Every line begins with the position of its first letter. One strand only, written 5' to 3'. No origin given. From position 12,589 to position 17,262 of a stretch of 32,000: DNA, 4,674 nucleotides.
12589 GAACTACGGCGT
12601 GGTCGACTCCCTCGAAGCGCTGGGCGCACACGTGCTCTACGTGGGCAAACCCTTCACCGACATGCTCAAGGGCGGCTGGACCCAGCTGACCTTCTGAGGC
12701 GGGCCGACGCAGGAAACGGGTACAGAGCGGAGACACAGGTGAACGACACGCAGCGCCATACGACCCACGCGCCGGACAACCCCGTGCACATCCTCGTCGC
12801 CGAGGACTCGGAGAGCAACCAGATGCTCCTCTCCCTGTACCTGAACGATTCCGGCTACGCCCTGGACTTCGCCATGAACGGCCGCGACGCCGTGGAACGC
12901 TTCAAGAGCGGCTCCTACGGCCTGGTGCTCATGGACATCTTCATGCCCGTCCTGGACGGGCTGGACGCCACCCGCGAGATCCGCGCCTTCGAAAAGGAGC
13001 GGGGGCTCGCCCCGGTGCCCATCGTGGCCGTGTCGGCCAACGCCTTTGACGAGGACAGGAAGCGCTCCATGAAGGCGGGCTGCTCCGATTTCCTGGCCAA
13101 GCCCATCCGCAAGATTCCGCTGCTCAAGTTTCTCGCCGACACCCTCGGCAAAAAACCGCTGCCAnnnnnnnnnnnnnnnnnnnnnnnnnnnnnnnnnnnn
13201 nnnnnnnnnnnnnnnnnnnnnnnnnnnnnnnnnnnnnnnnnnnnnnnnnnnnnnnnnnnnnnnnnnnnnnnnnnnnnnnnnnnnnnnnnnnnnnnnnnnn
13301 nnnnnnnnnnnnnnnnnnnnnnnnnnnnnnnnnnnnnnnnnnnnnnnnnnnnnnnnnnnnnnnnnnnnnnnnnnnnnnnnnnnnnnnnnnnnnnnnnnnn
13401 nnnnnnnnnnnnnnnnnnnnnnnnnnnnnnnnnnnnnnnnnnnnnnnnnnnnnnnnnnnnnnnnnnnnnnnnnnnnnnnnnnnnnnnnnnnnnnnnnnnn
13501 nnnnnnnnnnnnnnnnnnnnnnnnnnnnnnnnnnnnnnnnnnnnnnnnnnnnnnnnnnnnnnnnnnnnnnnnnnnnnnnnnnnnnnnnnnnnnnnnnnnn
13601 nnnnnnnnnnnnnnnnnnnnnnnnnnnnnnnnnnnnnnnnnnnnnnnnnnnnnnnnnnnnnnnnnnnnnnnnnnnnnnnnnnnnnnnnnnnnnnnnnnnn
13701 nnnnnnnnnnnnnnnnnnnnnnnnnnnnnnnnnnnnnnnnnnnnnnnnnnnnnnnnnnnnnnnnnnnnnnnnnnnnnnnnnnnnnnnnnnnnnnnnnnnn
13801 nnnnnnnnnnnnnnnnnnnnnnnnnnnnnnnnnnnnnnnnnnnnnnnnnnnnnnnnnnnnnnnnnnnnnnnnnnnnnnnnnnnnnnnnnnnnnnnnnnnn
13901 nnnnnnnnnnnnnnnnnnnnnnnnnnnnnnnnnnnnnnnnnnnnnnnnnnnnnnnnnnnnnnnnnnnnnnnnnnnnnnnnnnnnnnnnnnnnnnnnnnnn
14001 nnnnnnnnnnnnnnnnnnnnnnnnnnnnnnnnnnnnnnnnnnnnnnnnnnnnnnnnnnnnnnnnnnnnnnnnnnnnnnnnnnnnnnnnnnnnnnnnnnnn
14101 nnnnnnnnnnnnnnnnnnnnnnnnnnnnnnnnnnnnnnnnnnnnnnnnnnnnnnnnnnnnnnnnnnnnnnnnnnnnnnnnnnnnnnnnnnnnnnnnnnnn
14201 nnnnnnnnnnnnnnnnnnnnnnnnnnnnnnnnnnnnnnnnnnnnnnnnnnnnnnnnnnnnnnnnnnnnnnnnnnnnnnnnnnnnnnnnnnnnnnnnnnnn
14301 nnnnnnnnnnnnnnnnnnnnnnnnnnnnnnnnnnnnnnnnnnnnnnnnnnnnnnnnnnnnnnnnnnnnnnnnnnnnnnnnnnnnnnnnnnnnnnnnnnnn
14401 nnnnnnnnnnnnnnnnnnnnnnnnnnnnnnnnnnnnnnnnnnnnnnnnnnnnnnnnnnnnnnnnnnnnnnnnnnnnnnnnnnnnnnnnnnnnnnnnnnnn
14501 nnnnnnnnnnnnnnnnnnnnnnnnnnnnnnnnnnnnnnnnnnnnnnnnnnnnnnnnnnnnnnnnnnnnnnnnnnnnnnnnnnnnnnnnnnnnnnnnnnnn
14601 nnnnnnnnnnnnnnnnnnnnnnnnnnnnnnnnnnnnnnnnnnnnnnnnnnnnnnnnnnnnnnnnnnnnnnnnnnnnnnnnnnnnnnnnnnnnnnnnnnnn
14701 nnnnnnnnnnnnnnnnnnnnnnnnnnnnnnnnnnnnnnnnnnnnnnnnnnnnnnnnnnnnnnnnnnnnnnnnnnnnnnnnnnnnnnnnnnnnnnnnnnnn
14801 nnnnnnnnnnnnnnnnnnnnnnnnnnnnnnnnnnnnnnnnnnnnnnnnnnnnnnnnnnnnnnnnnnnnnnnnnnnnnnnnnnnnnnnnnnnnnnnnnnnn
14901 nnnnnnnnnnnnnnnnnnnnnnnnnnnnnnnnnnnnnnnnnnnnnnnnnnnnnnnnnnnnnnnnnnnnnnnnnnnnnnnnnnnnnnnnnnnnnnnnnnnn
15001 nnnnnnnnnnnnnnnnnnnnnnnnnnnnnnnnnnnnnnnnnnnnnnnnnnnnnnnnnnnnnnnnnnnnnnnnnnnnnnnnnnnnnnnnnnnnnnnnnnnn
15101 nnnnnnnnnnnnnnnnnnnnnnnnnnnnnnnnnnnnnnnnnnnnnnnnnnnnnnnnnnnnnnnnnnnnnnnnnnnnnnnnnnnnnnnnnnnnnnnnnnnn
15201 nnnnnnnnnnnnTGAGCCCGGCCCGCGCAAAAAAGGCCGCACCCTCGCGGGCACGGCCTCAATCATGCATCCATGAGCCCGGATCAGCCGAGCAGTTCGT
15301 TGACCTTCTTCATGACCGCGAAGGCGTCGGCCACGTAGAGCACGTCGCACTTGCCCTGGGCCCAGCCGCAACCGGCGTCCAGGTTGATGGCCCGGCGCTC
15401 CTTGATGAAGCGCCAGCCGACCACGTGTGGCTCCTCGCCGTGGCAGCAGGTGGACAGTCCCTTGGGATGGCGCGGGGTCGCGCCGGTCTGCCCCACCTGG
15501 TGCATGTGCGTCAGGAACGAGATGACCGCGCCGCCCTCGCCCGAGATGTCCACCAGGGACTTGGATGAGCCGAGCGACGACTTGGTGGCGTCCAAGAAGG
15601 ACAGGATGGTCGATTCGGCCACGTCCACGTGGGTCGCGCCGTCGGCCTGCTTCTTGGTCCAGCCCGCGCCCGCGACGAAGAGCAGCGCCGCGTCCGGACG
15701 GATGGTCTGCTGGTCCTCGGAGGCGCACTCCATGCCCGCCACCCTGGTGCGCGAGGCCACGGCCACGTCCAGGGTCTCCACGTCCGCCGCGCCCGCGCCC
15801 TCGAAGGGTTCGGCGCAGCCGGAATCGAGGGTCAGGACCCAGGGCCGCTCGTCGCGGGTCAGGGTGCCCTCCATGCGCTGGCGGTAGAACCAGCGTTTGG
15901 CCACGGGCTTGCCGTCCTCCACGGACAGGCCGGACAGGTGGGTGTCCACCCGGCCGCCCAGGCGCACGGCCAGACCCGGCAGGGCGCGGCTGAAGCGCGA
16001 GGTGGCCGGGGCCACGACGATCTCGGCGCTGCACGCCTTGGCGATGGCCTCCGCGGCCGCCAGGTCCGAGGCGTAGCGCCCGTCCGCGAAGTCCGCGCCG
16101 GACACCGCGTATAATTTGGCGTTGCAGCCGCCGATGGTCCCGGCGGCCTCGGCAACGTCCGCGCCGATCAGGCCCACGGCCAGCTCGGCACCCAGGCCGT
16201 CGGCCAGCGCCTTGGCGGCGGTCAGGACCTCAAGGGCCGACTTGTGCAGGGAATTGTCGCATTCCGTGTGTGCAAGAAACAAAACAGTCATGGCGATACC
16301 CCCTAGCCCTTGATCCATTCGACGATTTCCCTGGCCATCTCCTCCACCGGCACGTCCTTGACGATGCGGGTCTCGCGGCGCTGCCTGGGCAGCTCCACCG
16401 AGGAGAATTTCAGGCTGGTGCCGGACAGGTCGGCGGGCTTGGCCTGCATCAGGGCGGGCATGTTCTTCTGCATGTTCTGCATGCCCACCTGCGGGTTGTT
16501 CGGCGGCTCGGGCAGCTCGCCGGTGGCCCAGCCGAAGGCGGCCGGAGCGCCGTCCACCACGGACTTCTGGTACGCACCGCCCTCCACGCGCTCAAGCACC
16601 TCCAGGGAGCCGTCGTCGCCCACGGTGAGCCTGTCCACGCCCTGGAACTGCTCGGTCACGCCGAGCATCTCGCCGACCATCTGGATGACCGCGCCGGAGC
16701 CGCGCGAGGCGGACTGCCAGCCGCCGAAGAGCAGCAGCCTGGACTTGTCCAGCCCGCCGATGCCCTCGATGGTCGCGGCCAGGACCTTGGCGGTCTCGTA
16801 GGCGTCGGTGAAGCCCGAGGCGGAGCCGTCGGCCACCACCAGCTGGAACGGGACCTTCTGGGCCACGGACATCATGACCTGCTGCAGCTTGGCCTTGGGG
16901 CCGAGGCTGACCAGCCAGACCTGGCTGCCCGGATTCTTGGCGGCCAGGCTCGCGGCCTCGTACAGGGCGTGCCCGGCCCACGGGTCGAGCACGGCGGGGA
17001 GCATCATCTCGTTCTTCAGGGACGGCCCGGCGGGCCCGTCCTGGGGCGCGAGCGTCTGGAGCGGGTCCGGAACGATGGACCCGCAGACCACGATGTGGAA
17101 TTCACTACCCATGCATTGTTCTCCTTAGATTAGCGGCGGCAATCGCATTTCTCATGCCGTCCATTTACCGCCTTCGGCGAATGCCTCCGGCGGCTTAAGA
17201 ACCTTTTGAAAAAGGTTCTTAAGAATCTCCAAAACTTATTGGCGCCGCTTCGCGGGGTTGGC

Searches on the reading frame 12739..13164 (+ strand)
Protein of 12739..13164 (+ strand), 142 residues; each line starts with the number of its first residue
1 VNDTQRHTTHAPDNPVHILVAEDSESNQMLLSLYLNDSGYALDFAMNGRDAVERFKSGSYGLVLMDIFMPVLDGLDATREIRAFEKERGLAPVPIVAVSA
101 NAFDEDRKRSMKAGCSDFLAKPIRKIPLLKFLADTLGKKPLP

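Call 37: search_protein_families(library=pfam, proteins=[window:12739-13164:+], max_evalue=0.00001)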
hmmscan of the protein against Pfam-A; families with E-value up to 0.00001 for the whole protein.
window:12739-13164:+ (142 aa): 1 family
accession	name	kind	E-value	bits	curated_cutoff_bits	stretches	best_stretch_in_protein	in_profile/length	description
PF00072.30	Response_reg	-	1.6e-23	83.4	30.2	1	18-130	1-108/111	Response regulator receiver domain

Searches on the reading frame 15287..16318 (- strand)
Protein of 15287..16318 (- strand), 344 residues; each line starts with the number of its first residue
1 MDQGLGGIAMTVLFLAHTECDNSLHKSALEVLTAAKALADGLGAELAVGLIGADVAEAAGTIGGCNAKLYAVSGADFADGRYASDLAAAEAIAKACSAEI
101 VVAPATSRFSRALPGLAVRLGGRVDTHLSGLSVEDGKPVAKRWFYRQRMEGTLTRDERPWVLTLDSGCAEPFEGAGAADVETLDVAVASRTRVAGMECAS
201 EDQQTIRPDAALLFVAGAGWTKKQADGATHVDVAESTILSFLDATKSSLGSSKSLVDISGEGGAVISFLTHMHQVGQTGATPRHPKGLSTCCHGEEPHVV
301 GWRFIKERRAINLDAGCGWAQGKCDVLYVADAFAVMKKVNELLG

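Call 38: search_protein_families(library=pfam, proteins=[window:15287-16318:-], max_evalue=0.00001)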
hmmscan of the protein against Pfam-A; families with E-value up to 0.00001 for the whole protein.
window:15287-16318:- (344 aa): 1 family
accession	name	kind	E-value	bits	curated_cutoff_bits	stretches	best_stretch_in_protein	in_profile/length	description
PF01012.27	ETF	-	7.3e-19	68.7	26.7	1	13-187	2-180/181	Electron transfer flavoprotein domain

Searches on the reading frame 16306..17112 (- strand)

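Call 38: search_protein_families(library=pfam, proteins=[window:16306-17112:-], max_evalue=0.00001)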
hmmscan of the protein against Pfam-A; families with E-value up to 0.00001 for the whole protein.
window:16306-17112:- (269 aa): 1 family
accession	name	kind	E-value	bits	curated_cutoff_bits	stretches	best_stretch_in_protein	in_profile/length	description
PF01012.27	ETF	-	3.1e-09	37.3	26.7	1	39-193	10-153/181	Electron transfer flavoprotein domain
